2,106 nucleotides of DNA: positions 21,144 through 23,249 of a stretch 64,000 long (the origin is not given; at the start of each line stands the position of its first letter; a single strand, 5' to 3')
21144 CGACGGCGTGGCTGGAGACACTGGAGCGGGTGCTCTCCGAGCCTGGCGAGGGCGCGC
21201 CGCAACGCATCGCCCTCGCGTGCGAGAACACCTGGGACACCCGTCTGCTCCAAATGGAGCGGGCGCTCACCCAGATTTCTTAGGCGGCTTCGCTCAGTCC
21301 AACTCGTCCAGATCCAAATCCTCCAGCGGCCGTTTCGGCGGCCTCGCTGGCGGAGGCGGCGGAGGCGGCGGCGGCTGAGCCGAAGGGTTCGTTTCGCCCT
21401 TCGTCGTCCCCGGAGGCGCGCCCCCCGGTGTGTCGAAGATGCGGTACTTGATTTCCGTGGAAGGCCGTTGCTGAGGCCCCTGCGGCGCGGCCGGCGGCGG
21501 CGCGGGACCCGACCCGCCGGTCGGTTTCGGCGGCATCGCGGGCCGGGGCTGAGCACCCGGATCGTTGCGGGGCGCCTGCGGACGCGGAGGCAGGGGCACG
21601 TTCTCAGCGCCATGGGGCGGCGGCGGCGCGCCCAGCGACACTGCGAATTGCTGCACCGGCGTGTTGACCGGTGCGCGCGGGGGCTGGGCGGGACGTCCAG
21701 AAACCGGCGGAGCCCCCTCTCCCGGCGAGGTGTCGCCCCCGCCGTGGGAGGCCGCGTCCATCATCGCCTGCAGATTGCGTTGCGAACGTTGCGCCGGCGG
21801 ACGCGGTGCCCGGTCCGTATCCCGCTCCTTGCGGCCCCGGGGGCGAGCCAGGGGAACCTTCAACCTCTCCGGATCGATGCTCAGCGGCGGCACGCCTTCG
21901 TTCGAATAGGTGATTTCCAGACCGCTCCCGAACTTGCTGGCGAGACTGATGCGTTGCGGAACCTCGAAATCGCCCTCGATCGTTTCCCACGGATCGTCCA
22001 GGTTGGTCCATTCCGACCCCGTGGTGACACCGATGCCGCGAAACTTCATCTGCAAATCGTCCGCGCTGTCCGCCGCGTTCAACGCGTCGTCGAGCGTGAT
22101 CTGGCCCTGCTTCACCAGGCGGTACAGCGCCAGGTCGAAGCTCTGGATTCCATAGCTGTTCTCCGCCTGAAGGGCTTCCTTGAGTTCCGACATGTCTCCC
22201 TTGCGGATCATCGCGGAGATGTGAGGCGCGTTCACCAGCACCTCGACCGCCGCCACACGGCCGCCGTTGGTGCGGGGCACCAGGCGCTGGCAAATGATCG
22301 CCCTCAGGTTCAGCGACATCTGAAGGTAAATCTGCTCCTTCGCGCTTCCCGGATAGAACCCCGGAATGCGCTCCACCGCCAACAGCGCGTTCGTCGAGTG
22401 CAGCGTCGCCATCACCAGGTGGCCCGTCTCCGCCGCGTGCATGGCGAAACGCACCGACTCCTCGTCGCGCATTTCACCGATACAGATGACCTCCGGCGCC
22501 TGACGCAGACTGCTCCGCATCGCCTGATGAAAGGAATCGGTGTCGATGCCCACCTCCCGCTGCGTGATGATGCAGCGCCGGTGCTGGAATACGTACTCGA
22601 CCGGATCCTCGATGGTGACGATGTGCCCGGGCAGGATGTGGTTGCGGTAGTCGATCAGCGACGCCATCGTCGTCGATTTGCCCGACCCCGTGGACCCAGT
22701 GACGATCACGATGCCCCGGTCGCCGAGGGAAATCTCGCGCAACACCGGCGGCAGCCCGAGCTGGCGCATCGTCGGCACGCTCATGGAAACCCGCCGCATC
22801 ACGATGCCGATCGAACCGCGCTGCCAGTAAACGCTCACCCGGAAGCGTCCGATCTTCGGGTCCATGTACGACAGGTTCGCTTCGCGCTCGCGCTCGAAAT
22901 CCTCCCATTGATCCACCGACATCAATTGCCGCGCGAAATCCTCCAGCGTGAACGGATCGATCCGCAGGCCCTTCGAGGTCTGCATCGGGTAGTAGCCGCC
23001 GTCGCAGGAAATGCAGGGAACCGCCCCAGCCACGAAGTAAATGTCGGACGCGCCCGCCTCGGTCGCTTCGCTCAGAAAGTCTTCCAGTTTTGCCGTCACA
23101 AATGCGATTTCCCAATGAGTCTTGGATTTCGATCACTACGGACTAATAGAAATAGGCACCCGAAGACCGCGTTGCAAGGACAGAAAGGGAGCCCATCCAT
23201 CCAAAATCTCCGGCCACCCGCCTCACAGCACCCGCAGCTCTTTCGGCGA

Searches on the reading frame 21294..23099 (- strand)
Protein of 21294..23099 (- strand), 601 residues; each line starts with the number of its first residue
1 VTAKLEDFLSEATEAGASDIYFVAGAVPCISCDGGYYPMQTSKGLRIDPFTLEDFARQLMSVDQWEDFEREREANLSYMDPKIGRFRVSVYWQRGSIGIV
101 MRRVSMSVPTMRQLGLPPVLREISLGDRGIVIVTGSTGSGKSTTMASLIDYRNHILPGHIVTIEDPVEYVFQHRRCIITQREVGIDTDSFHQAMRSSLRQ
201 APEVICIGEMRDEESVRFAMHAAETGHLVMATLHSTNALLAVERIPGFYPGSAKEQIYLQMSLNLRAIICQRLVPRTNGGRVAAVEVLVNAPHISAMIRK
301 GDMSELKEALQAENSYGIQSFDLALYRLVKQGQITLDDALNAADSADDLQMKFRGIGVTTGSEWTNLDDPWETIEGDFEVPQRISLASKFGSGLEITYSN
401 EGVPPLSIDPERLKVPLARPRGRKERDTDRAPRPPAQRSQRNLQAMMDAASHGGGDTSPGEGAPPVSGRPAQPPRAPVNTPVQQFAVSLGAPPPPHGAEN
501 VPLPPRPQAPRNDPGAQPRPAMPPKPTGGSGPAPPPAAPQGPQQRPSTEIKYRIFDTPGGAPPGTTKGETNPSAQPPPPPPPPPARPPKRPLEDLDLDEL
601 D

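Call 16: search_protein_families(library=pfam, proteins=[window:21294-23099:-], max_evalue=0.001)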
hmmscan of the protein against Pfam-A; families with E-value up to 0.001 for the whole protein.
window:21294-23099:- (601 aa): 1 family
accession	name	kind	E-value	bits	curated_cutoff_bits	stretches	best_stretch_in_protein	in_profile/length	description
PF00437.27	T2SSE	-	9.1e-39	133.6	24.9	1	111-276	121-280/370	Type II/IV secretion system protein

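Call 38: search_protein_families(library=ncbifam, proteins=[window:21294-23099:-], max_evalue=0.001)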
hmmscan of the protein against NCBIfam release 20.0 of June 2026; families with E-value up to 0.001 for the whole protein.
window:21294-23099:- (601 aa): 17 families
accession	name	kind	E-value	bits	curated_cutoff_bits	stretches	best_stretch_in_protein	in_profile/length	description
TIGR01420.1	pilT_fam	subfamily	2.9e-121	404.9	319.1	1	4-347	1-342/343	PilT/PilU family type 4a pilus ATPase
TIGR02525.1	plasmid_TraJ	equivalog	3.4e-43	148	368.3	1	94-305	115-329/372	plasmid transfer ATPase TraJ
TIGR02533.1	type_II_gspE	equivalog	9e-33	113.6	630.25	1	123-275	238-380/486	type II secretion system ATPase GspE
TIGR02524.1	dot_icm_DotB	equivalog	1e-32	113.7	463.3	1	96-310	102-321/358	Dot/Icm type IV secretion system ATPase DotB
NF041000.1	ATPase_ComGA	equivalog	1.7e-32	112.5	300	1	126-275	126-266/267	competence type IV pilus ATPase ComGA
NF007755.0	PRK10436.1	equivalog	6.2e-27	94.4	617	1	111-275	198-356/465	type II secretion system protein GspE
TIGR02538.1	type_IV_pilB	equivalog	1.8e-26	92.9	675.65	1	128-247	316-431/564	type IV-A pilus assembly ATPase PilB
NF053534.1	T4PilAsmATPsTfpB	equivalog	1.1e-25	90.1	850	1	126-248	334-452/584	type IV pilus assembly ATPase TfpB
NF058587.1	archaellum_moto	equivalog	1.1e-15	57.4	550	1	130-245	277-393/527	archaellum flagellar ATPase motor FlaI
TIGR02788.1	VirB11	equivalog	8.5e-14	51.3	249.95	1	128-249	144-266/308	P-type DNA transfer ATPase VirB11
TIGR02782.1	TrbB_P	equivalog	2e-13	50.3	304.55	1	127-248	136-255/303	P-type conjugative transfer ATPase TrbB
TIGR03819.1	heli_sec_ATPase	hypoth_equivalog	4.4e-10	39.3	373.15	1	119-238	170-290/340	TadA family conjugal transfer-associated ATPase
NF053672.1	bindosome_BasE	exception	2.6e-09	36.4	1000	1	132-250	274-393/512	bindosome assembly system ATPase subunit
NF010425.0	PRK13851.1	equivalog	3.7e-09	35.9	461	1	128-253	162-288/344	type IV secretion system protein VirB11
NF010469.0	PRK13894.1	subfamily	1.2e-08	34.7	508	1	127-245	149-264/320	conjugal transfer ATPase TrbB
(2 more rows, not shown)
